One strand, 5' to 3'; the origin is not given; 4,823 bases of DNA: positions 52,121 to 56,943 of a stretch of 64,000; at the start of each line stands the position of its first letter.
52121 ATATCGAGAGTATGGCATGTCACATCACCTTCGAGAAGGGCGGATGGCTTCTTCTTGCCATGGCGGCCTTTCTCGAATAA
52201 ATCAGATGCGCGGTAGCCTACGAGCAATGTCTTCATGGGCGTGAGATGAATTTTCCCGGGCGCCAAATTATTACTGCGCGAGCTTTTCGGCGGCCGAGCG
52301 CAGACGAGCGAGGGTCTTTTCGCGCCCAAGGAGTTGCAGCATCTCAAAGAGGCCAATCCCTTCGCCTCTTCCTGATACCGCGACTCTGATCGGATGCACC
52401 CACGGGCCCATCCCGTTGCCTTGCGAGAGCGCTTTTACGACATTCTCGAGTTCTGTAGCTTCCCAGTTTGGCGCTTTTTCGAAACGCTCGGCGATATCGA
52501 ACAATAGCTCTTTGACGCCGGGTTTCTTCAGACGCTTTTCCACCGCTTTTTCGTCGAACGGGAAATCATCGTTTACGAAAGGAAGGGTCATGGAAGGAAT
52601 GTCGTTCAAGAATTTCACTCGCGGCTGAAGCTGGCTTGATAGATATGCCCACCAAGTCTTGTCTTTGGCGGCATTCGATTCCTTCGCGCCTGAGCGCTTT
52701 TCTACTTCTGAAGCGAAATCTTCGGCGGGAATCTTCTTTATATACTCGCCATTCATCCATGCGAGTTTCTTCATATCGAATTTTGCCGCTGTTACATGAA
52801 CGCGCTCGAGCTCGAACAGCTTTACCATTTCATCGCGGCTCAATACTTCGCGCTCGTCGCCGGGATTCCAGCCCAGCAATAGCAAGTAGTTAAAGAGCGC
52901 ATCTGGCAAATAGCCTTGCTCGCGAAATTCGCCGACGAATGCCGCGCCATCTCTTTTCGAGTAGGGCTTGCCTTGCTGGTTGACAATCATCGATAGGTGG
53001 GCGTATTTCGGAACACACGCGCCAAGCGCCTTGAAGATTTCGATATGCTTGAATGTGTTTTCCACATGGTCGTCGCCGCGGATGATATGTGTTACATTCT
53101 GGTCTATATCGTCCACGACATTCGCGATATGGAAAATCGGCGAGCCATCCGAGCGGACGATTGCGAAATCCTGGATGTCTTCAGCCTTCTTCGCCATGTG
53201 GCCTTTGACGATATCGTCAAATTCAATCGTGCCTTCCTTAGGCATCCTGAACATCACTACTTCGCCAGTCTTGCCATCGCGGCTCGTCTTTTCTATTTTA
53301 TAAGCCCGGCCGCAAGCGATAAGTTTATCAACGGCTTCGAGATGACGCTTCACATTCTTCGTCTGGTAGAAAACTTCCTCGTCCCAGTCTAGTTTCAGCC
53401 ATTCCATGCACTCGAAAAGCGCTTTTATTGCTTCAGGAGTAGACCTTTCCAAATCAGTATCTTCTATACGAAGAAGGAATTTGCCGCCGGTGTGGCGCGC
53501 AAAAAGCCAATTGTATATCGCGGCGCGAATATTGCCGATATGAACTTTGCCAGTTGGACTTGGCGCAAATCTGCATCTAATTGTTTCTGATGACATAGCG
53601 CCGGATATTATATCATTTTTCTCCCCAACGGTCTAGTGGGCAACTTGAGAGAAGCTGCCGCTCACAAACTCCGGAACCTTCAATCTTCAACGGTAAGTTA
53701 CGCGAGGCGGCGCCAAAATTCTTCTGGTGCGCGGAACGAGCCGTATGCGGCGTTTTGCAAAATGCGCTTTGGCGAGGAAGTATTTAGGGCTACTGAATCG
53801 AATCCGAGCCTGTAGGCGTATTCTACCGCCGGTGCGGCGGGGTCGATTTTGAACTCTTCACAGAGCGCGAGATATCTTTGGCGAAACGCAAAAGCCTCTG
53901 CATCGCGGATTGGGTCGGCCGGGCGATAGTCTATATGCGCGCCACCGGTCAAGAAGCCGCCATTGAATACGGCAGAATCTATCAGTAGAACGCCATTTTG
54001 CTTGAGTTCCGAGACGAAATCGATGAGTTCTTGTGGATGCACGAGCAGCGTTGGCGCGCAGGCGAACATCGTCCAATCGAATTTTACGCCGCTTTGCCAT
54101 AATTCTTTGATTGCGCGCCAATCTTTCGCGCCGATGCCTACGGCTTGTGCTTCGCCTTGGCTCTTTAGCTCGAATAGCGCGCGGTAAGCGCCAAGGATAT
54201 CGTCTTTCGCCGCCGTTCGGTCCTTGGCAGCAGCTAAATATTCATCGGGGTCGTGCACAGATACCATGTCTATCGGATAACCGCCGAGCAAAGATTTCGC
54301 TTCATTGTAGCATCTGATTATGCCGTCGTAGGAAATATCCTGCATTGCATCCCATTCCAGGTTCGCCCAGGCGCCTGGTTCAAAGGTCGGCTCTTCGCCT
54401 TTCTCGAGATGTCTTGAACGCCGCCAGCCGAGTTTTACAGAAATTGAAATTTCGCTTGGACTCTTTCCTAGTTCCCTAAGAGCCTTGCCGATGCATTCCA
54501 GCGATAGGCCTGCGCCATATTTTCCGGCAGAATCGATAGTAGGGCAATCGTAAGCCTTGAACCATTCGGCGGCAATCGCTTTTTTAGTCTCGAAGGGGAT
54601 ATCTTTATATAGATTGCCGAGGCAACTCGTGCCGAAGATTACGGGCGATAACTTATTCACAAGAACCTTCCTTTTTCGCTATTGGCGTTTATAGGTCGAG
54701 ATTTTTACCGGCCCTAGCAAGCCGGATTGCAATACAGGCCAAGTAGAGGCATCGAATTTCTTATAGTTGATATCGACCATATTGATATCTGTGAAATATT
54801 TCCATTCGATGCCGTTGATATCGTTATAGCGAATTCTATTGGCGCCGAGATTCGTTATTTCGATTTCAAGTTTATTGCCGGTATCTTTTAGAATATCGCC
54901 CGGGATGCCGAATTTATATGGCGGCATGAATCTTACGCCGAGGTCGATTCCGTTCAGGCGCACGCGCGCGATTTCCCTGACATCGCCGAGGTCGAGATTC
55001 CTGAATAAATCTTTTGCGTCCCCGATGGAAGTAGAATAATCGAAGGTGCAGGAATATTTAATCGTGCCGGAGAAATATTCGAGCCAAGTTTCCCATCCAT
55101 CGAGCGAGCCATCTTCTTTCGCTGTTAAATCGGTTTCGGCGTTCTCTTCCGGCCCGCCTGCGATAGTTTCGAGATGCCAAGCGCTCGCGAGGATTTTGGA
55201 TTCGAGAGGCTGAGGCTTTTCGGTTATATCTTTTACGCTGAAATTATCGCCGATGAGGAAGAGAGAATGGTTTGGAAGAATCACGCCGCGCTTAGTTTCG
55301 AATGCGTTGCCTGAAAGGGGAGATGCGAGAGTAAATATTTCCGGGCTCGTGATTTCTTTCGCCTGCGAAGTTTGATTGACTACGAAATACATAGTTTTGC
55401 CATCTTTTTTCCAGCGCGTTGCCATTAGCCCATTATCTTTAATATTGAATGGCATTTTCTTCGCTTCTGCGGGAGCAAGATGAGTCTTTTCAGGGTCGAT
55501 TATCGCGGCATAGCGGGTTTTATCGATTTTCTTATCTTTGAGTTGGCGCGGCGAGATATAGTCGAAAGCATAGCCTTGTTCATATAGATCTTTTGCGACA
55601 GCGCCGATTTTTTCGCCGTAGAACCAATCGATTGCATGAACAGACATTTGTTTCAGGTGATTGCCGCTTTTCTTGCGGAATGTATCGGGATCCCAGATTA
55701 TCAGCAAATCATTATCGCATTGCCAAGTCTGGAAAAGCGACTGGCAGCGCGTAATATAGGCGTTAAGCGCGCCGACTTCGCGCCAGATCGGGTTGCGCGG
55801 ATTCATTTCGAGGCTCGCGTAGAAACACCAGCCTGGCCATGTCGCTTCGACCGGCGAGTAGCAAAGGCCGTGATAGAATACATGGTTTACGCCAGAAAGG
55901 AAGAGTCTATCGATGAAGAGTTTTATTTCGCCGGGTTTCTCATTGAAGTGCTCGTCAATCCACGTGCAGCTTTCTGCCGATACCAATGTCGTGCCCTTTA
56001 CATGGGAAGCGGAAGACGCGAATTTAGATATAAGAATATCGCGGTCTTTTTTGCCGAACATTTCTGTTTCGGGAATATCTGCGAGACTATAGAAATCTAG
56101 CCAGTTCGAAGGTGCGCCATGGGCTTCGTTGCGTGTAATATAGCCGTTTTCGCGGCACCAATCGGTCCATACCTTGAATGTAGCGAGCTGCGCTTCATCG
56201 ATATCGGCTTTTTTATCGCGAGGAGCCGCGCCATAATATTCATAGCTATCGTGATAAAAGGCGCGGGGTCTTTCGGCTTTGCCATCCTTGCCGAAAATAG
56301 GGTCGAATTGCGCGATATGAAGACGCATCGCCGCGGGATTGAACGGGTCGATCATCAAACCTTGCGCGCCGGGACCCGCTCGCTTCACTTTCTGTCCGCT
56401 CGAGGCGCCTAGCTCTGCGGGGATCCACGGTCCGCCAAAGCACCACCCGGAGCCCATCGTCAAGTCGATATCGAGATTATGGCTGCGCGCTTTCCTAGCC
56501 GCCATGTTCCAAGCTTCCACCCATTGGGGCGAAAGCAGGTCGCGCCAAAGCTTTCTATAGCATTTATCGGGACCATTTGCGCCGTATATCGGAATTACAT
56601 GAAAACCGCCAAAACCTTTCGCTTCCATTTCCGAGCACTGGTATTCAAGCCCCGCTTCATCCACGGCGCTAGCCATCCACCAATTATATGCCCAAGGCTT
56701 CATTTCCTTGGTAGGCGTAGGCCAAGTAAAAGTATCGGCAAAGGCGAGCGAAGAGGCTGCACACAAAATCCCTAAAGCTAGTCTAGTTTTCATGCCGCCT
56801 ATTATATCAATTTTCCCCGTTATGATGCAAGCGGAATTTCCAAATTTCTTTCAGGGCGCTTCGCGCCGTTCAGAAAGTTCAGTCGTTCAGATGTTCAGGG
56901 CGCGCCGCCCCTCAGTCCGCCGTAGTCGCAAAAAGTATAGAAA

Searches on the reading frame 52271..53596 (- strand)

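Call 82: search_protein_families(library=pfam, proteins=[window:52271-53596:-], max_evalue=0.00001)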
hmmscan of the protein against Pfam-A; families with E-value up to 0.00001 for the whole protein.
window:52271-53596:- (441 aa): 2 families
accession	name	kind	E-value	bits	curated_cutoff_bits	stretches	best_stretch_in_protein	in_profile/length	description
PF00749.27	tRNA-synt_1c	-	1.6e-78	264.3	23.4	2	111-280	143-314/314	tRNA synthetases class I (E and Q), catalytic domain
PF19269.4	Anticodon_2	-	6.7e-29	101.5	23.6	1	301-435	9-140/141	Anticodon binding domain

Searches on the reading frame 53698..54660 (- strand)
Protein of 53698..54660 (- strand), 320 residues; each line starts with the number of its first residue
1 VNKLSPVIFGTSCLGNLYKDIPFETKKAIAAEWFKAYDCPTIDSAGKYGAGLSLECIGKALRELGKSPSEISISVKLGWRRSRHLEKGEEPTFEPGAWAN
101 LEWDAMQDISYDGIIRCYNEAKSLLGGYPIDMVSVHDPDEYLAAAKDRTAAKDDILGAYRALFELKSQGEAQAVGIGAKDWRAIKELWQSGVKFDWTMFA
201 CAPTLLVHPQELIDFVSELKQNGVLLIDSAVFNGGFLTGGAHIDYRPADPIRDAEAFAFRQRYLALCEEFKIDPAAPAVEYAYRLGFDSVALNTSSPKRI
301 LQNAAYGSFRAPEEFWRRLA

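Call 82: search_protein_families(library=pfam, proteins=[window:53698-54660:-], max_evalue=0.00001)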
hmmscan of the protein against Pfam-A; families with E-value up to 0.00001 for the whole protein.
window:53698-54660:- (320 aa): 1 family
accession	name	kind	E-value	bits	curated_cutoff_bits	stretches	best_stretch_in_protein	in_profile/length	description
PF00248.27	Aldo_ket_red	-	1.9e-31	109.7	24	1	7-319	2-286/291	Aldo/keto reductase family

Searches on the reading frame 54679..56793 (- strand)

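Call 82: search_protein_families(library=pfam, proteins=[window:54679-56793:-], max_evalue=0.00001)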
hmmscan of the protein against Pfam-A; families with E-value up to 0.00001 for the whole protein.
window:54679-56793:- (704 aa): 1 family
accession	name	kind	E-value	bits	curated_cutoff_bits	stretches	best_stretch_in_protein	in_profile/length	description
PF17132.9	Glyco_hydro_106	-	1.7e-26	93.4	29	2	228-370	395-545/743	alpha-L-rhamnosidase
